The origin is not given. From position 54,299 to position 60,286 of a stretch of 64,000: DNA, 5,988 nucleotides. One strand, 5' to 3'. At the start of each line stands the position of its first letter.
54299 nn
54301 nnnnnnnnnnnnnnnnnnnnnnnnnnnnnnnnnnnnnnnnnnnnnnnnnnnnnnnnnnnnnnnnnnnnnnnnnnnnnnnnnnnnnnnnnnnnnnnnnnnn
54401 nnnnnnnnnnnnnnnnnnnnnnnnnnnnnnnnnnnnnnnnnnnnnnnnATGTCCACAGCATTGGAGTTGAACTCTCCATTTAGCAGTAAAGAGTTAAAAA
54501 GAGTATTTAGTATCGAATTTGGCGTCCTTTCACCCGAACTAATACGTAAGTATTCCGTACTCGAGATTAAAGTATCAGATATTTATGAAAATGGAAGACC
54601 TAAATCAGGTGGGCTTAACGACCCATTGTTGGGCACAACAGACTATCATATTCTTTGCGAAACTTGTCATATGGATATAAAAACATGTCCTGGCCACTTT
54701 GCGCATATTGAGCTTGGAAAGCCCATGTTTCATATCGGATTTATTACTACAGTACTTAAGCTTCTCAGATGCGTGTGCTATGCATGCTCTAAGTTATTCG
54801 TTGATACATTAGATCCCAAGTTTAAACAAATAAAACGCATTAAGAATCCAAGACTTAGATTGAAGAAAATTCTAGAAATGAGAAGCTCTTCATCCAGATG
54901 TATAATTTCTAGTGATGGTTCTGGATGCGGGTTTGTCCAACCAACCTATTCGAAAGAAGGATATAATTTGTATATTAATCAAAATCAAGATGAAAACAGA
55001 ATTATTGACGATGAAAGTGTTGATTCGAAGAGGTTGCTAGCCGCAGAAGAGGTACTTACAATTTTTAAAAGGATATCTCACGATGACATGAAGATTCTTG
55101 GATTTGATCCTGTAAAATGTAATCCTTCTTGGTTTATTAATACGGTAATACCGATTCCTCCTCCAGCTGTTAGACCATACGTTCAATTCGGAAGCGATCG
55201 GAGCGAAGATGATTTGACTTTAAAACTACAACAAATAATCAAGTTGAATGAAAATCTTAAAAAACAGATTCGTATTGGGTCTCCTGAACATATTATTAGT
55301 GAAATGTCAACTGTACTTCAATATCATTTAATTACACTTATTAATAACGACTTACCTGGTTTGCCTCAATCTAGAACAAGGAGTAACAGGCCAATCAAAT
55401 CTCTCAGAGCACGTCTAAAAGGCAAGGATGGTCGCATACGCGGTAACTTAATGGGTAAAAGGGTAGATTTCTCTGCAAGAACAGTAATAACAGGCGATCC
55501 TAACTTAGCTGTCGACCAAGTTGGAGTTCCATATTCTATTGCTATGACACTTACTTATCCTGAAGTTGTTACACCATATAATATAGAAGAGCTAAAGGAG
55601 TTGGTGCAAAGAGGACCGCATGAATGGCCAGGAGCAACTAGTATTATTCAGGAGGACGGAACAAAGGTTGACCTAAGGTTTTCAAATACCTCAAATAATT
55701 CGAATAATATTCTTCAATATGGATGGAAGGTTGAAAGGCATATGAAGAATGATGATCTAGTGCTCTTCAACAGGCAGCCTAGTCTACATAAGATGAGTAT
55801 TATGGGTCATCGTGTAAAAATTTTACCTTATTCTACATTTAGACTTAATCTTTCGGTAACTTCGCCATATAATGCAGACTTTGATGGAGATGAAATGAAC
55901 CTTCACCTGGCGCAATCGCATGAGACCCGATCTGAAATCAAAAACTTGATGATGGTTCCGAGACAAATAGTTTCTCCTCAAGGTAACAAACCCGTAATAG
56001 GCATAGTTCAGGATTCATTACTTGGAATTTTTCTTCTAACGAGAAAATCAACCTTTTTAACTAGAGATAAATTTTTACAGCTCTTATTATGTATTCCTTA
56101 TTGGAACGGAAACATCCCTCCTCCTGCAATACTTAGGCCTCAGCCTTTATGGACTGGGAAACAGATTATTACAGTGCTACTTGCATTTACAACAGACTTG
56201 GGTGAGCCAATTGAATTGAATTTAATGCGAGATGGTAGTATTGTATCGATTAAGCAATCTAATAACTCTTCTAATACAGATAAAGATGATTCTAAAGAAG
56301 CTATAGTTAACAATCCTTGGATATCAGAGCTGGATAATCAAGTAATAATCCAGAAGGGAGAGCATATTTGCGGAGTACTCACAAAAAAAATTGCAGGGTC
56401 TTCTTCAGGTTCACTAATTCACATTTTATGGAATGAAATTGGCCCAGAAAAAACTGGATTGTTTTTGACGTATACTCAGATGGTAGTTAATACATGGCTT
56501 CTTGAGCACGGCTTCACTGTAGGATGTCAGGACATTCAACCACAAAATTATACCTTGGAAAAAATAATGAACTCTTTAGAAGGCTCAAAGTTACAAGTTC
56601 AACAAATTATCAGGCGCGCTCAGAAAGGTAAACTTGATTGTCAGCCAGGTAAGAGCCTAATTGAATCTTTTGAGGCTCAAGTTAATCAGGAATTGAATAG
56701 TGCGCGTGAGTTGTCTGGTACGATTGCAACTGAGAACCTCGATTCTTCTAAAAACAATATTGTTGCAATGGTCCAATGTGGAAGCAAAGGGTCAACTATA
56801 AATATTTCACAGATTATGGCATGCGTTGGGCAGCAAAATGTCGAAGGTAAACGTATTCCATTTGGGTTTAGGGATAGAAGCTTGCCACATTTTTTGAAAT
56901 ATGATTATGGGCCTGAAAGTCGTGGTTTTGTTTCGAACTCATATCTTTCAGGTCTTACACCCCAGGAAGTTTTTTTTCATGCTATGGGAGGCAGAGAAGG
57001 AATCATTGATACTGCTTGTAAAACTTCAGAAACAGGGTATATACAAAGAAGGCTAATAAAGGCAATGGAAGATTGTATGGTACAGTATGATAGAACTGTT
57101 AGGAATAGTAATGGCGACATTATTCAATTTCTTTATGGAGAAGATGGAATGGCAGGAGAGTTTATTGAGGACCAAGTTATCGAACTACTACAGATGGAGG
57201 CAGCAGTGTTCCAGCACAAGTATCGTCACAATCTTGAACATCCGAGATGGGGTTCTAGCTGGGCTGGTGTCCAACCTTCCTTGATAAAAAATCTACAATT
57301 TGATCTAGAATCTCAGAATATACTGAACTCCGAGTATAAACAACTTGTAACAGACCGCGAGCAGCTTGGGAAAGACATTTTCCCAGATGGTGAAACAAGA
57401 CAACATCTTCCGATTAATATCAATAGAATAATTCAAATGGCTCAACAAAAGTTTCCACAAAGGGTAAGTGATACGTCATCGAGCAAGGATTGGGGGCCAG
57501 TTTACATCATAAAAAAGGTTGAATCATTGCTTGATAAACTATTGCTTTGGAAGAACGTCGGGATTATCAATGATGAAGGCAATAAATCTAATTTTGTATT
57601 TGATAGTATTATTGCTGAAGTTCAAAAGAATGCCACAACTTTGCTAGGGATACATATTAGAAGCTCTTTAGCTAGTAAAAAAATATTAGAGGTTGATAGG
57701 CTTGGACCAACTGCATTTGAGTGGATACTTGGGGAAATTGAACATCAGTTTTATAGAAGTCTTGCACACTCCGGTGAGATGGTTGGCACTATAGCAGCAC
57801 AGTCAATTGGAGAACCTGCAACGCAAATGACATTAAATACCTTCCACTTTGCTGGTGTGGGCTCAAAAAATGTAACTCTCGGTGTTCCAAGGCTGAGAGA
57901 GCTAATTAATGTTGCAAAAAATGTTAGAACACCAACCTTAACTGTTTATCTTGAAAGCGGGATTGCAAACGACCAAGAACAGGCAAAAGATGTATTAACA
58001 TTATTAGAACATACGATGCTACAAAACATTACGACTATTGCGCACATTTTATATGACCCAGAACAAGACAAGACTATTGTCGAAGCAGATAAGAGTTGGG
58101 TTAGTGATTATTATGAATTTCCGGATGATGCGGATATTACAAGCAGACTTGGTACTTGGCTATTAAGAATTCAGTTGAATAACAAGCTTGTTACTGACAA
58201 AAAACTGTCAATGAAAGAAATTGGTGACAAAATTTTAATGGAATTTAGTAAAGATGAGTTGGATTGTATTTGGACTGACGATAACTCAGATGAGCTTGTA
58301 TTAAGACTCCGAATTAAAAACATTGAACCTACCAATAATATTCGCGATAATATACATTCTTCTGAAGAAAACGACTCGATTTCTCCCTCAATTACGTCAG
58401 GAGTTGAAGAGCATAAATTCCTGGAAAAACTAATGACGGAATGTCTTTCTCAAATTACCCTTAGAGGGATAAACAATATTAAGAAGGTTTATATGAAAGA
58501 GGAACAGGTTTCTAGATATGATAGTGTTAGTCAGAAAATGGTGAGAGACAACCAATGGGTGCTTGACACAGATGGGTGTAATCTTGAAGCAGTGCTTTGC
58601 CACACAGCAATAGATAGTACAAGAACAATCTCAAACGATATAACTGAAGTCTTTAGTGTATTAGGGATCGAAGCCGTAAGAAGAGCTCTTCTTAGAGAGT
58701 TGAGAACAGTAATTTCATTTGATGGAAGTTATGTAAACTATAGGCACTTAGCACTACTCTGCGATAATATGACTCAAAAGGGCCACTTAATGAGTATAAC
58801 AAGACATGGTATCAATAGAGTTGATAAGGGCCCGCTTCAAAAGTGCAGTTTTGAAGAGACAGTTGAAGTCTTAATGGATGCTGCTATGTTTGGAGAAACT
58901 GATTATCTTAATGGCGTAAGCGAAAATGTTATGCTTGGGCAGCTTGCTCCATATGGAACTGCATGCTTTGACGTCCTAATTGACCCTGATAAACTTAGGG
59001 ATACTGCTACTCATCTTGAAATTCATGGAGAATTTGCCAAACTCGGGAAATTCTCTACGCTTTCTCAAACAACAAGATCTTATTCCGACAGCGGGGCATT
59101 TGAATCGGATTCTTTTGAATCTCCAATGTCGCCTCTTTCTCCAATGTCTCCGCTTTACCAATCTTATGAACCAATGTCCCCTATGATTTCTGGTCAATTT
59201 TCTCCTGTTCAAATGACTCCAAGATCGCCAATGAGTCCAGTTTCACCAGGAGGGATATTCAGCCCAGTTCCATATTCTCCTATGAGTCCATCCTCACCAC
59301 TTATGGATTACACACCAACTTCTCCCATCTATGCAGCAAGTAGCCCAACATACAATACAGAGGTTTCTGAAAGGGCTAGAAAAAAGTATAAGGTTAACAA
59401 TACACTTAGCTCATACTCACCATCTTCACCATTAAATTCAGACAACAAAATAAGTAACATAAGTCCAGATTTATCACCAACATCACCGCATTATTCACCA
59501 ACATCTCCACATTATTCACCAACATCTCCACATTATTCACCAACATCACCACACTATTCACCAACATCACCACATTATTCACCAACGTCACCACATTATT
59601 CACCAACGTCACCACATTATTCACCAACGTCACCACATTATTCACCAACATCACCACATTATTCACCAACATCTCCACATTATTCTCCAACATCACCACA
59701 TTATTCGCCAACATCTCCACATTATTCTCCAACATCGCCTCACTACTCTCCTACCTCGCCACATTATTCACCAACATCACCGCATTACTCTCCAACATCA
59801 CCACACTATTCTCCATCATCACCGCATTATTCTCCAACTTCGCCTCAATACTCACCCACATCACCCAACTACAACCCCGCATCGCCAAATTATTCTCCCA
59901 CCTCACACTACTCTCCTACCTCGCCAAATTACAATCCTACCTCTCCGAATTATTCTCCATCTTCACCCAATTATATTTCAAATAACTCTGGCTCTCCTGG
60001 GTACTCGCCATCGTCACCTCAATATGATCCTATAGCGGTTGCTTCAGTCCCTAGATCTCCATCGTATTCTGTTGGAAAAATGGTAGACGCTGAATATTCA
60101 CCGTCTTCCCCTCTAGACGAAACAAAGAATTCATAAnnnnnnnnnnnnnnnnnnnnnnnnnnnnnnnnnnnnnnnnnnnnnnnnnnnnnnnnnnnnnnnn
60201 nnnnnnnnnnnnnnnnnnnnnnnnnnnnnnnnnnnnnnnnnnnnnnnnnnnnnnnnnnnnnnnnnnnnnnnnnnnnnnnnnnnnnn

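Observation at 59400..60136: RPB1 CTD built from about 24 YSPTSPH heptads (His at position 7) with a degenerate Asn-rich tail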

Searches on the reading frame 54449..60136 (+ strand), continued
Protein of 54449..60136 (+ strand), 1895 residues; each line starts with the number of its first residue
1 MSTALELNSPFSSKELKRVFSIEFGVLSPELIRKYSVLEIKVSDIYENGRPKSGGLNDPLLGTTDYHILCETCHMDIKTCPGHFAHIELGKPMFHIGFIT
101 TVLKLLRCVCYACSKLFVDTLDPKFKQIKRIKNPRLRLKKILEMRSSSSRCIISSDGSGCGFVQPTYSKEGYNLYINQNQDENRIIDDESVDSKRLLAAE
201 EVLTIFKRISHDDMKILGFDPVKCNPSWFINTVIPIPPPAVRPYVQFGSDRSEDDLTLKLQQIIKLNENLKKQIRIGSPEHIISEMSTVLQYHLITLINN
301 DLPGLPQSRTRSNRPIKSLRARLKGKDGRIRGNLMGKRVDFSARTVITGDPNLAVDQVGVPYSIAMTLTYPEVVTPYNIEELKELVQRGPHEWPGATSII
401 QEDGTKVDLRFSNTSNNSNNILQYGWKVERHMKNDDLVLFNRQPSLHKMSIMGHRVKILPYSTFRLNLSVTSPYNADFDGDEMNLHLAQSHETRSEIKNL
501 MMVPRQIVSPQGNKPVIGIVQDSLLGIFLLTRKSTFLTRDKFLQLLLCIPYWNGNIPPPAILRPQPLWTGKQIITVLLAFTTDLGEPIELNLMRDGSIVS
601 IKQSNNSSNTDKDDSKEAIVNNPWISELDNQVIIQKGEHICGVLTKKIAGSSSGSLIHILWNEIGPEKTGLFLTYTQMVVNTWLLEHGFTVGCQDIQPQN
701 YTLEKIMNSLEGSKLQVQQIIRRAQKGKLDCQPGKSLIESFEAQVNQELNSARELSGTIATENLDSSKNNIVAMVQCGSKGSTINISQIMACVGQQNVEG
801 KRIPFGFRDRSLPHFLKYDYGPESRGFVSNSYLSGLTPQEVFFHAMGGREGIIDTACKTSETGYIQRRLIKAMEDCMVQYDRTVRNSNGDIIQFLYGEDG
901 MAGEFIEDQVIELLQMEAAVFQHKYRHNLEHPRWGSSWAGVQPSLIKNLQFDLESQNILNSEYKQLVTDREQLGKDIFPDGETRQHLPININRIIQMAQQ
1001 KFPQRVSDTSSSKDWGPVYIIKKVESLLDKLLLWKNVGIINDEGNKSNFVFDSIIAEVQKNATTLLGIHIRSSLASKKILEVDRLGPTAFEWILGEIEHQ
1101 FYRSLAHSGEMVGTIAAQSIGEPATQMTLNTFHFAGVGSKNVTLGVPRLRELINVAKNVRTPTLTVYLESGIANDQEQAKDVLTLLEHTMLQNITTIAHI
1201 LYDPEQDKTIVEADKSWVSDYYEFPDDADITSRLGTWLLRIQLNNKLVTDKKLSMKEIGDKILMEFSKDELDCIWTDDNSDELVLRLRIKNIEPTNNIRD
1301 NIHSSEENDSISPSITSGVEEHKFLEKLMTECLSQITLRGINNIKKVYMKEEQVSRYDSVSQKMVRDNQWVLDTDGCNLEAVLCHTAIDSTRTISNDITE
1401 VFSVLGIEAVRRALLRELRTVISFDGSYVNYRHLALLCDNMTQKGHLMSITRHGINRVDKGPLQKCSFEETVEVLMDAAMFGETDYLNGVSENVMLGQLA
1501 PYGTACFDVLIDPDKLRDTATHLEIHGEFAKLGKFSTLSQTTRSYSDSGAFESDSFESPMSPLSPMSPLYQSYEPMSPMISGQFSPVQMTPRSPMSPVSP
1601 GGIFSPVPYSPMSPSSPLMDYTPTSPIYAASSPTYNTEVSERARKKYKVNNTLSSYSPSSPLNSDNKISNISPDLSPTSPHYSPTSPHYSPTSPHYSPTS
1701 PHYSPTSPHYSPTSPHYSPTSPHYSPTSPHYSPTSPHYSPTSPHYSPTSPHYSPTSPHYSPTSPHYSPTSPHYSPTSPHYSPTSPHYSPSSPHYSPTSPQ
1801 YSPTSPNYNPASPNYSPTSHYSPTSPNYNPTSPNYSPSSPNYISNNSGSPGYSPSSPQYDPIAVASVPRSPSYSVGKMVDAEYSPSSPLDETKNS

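Call 52: find_encoding_contigs(protein=P0241, flank=1500, max_places=3)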
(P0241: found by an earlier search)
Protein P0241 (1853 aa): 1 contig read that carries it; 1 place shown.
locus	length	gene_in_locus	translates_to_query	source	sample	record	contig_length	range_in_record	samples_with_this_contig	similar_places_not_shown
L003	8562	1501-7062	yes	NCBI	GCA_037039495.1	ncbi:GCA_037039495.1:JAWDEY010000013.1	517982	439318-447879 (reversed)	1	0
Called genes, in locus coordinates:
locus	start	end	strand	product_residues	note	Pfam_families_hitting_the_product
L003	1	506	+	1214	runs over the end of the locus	-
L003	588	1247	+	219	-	-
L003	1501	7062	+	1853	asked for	PF04997:RNA_pol_Rpb1_1, PF00623:RNA_pol_Rpb1_2, PF04983:RNA_pol_Rpb1_3, PF05001:RNA_pol_Rpb1_R (faint), PF05000:RNA_pol_Rpb1_4, PF04998:RNA_pol_Rpb1_5, PF04992:RNA_pol_Rpb1_6, PF04990:RNA_pol_Rpb1_7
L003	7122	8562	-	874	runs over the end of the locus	PF00130:C1_1 (weak), PF00781:DAGK_cat, PF00609:DAGK_acc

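Call 63: find_encoding_contigs(protein=P0242, flank=1500, max_places=3)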
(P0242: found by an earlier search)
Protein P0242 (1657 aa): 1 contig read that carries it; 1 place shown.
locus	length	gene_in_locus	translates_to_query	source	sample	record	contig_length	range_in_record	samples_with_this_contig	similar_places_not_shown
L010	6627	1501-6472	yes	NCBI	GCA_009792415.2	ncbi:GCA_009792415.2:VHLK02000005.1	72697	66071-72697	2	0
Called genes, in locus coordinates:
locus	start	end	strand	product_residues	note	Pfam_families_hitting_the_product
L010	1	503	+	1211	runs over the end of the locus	-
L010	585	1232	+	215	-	-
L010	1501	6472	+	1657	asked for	PF04997:RNA_pol_Rpb1_1, PF00623:RNA_pol_Rpb1_2, PF04983:RNA_pol_Rpb1_3, PF05000:RNA_pol_Rpb1_4, PF04998:RNA_pol_Rpb1_5, PF04992:RNA_pol_Rpb1_6, PF04990:RNA_pol_Rpb1_7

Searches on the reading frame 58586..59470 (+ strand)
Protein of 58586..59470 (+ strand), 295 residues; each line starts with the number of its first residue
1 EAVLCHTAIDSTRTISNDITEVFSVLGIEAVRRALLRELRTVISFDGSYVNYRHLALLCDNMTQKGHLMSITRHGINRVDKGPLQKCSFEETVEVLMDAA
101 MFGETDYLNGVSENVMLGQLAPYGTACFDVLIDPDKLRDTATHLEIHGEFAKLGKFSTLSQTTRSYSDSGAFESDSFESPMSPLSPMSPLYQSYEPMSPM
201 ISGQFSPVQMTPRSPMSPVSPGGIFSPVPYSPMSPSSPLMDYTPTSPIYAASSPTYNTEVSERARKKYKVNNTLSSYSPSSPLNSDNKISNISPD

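Call 54: find_related_loci(query=window:58586-59470:+, collection=metagenome_contigs, flank=3000)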
Query window:58586-59470:+ (295 aa) in metagenome_contigs; peptide patterns used: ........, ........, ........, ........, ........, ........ (x = any residue, [..] = any of these).
144 stretches matched a pattern; 6 encode a relative of the query (tblastn E <= 1e-3); 6 distinct loci.
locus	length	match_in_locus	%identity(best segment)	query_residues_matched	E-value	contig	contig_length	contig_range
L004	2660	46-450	46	3-137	2e-34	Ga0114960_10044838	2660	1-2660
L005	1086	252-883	41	2-133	4e-13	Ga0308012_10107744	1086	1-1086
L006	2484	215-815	41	2-133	6e-13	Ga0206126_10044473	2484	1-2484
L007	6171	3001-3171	42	68-126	3e-10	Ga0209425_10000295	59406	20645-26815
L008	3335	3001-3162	50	2-55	6e-10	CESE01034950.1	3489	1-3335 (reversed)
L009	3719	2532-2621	57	2-31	1e-5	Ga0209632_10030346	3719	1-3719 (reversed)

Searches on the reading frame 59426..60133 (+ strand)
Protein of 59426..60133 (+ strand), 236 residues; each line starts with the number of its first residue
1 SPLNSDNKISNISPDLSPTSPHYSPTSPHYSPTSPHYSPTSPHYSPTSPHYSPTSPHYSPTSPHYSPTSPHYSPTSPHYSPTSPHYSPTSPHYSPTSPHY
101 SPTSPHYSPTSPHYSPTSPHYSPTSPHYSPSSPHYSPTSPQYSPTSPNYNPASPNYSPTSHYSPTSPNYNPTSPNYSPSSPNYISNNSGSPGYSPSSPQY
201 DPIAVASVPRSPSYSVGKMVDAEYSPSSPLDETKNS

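Call 39: search_protein_representatives(protein=window:59426-60133:+)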
Query: 236 residues. Proteins with E-value up to 0.001 (for the whole library): 2493; up to 1e-10: 641; up to 1e-30: 67. The best 150 are listed.
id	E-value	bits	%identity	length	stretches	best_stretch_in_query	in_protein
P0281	7.1e-84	297.7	73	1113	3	17-160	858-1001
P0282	2.8e-78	279.4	72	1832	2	17-158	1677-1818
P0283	9.4e-74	264.6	83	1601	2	18-160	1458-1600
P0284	4.0e-68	246.1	82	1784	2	30-155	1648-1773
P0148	4.7e-66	239.4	79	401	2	23-141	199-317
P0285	5.5e-66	239.1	81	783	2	25-162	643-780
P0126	2.4e-63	230.5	73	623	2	17-195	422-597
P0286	3.5e-63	230.0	67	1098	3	17-174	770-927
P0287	5.1e-63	229.4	55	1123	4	10-159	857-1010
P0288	7.3e-63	228.9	76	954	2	20-152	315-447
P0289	2.0e-62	227.5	73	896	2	17-201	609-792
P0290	1.7e-59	217.8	62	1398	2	18-159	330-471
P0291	1.9e-58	214.4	65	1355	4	17-159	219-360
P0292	1.4e-57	211.6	73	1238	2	14-171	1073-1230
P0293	5.7e-57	209.6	28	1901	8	23-219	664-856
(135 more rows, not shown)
